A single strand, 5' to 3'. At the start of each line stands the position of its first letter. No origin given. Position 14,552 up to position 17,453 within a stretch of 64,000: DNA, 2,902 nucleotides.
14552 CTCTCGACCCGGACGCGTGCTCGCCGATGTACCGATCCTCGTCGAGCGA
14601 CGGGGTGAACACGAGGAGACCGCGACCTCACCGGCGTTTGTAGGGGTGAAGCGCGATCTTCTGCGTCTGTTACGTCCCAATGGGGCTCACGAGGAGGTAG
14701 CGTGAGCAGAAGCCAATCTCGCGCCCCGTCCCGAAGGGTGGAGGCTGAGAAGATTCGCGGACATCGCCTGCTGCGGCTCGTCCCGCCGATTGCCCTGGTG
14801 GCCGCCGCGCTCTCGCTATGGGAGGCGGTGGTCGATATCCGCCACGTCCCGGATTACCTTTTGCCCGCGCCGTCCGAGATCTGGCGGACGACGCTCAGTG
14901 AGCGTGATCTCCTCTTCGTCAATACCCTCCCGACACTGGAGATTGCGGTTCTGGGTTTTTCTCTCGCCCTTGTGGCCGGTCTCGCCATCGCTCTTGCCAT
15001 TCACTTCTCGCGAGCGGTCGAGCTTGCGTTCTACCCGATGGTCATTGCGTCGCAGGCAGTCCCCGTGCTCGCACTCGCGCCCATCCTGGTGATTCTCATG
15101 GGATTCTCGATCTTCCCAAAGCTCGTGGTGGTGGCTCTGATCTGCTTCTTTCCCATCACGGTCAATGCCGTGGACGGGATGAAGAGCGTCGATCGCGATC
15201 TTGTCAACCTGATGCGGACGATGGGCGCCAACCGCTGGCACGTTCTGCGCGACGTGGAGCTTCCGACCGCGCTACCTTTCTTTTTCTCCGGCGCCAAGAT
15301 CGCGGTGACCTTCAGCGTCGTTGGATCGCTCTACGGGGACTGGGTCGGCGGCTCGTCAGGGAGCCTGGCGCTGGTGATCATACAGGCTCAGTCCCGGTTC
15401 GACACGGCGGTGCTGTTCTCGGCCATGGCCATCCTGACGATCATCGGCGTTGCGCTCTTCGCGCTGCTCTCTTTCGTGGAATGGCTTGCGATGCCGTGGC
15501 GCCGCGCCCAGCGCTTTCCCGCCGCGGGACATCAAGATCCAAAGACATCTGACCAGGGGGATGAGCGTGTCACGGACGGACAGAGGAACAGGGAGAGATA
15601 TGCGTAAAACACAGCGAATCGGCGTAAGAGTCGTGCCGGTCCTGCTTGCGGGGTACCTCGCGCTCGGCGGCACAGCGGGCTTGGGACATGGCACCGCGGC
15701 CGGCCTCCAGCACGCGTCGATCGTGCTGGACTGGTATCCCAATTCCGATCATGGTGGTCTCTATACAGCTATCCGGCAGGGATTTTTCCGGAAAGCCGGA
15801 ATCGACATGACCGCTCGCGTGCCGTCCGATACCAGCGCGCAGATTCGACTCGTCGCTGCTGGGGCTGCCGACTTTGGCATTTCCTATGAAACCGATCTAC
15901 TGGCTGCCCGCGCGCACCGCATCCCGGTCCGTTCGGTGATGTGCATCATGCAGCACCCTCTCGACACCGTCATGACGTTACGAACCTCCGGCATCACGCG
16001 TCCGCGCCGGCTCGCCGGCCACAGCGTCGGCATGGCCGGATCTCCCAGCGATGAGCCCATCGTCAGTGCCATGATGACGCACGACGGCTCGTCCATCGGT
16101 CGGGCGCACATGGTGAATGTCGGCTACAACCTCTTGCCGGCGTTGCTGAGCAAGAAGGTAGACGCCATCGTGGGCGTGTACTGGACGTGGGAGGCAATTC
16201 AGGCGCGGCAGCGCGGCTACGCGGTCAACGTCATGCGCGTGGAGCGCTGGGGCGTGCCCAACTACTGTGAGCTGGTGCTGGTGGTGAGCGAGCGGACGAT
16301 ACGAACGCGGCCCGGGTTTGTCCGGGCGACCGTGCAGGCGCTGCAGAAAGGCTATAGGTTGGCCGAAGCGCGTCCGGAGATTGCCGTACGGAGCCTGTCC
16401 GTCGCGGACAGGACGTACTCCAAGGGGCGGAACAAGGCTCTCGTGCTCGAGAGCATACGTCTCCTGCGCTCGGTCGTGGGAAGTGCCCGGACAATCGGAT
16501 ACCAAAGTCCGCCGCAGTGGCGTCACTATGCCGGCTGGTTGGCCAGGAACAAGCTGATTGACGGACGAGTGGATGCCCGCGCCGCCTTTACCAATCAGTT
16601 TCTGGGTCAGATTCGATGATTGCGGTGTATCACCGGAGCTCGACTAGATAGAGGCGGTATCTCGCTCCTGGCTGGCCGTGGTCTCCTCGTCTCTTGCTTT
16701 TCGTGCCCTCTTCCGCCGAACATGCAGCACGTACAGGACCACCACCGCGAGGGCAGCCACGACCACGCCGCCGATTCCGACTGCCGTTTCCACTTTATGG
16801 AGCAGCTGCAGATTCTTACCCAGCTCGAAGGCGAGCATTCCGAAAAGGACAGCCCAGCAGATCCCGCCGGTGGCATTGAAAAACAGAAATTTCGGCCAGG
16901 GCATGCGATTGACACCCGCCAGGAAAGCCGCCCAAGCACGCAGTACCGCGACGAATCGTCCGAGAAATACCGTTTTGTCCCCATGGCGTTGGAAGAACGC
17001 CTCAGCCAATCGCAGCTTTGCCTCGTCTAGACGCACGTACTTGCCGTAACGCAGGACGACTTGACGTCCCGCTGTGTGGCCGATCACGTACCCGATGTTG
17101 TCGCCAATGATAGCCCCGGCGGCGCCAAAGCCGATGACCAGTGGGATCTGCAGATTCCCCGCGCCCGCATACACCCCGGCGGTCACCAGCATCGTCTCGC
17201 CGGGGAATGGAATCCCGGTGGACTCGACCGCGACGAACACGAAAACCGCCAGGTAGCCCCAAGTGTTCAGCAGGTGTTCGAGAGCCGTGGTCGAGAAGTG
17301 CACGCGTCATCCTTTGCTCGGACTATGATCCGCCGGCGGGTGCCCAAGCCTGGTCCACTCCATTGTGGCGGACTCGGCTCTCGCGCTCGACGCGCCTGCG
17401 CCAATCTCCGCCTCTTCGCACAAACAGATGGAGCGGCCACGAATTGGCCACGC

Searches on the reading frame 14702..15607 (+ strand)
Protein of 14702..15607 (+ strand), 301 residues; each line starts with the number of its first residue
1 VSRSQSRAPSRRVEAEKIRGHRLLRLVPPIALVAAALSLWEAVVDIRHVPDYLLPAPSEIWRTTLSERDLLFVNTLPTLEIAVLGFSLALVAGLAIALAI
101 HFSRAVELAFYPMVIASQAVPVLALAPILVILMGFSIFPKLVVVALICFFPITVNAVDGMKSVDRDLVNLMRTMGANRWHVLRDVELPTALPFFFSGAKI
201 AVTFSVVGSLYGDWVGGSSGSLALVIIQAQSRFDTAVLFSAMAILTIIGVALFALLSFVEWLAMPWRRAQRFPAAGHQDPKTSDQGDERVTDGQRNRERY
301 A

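Call 65: search_protein_families(library=pfam, proteins=[window:14702-15607:+], max_evalue=0.00001)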
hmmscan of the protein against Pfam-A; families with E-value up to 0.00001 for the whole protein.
window:14702-15607:+ (301 aa): 1 family
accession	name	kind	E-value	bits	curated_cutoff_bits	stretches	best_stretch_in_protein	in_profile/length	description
PF00528.27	BPD_transp_1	-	6.3e-30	104.7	26.4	1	91-257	3-172/184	Binding-protein-dependent transport system inner membrane component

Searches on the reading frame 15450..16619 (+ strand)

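Call 65: search_protein_families(library=pfam, proteins=[window:15450-16619:+], max_evalue=0.00001)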
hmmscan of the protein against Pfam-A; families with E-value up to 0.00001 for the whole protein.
window:15450-16619:+ (389 aa): 1 family
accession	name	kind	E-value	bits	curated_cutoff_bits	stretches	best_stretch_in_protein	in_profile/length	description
PF09084.16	NMT1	-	1.2e-59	202.2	20.5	1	98-310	1-214/216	NMT1/THI5 like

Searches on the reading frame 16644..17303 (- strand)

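Call 65: search_protein_families(library=pfam, proteins=[window:16644-17303:-], max_evalue=0.00001)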
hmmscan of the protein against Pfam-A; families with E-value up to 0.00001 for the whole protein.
window:16644-17303:- (219 aa): 1 family
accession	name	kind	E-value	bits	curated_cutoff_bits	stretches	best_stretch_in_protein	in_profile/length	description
PF09335.16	VTT_dom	-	1.9e-17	64.3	33.9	1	33-155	1-118/123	VTT domain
